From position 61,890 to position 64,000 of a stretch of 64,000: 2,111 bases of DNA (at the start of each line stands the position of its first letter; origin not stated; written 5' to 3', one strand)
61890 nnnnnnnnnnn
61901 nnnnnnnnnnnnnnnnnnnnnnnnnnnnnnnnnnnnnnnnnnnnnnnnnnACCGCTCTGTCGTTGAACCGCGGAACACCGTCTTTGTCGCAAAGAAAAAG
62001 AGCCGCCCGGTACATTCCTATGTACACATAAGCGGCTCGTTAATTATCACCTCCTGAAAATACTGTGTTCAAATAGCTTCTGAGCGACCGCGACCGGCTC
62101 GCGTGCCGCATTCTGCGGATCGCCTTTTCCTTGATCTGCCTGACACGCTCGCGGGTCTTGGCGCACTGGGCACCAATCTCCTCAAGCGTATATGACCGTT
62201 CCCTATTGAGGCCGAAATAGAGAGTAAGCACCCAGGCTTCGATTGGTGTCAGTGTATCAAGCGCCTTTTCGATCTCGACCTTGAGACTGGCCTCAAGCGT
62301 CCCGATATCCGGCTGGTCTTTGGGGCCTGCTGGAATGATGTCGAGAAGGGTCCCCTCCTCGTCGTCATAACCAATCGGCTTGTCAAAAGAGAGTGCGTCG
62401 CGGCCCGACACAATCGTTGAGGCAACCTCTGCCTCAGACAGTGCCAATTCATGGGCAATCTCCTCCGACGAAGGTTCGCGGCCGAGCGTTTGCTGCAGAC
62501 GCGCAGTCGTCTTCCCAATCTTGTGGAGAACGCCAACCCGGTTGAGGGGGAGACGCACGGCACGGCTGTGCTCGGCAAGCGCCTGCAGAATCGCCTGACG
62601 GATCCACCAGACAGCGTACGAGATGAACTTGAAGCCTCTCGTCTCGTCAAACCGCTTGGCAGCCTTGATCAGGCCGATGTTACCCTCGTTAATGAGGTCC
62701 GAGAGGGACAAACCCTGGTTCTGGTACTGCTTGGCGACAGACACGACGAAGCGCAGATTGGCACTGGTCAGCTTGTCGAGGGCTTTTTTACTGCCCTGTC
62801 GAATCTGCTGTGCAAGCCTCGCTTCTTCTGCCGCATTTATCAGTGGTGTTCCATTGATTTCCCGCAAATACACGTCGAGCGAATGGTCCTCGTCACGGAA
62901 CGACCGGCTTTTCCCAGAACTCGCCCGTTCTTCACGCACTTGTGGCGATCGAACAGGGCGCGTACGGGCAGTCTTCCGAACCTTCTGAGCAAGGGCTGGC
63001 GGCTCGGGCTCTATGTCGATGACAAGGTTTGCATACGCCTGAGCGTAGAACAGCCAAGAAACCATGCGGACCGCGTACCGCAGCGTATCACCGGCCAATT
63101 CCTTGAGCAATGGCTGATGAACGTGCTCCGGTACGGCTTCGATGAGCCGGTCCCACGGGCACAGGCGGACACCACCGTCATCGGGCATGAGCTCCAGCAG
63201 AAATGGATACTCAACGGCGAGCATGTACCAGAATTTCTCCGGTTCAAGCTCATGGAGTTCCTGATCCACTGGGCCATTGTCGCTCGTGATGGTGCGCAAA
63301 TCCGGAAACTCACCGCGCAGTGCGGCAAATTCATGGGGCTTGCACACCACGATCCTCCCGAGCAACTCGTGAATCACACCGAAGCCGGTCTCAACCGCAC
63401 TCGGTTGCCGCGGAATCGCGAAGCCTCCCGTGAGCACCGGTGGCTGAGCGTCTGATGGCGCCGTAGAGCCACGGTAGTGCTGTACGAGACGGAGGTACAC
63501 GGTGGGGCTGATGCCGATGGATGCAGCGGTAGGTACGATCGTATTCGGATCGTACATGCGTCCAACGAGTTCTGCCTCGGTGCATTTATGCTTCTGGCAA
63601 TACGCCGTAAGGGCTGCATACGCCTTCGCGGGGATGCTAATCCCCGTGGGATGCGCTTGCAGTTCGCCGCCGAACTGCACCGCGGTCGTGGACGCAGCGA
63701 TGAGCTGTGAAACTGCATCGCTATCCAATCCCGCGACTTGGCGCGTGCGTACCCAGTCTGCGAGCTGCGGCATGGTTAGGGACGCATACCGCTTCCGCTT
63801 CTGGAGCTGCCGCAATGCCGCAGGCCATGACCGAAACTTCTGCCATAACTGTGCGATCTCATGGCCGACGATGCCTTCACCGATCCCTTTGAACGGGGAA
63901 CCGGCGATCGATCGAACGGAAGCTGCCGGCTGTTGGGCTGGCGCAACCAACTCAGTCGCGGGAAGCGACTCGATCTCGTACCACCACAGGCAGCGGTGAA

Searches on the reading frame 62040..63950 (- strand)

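Call 50: search_protein_families(library=pfam, proteins=[window:62040-63950:-], max_evalue=0.00001)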
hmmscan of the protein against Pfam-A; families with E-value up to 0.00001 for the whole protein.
window:62040-63950:- (636 aa): 4 families
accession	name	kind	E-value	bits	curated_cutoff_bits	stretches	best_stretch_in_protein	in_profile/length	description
PF04542.20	Sigma70_r2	-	6.6e-19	67.9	24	1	396-463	3-70/71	Sigma-70 region 2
PF04545.22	Sigma70_r4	-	4e-14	52.3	24.1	1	563-616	1-50/50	Sigma-70, region 4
PF04539.22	Sigma70_r3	-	4.1e-14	52.9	25.3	1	475-542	3-69/78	Sigma-70 region 3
PF00140.25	Sigma70_r1_2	-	7.9e-10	39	22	1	357-386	2-31/34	Sigma-70 factor, region 1.2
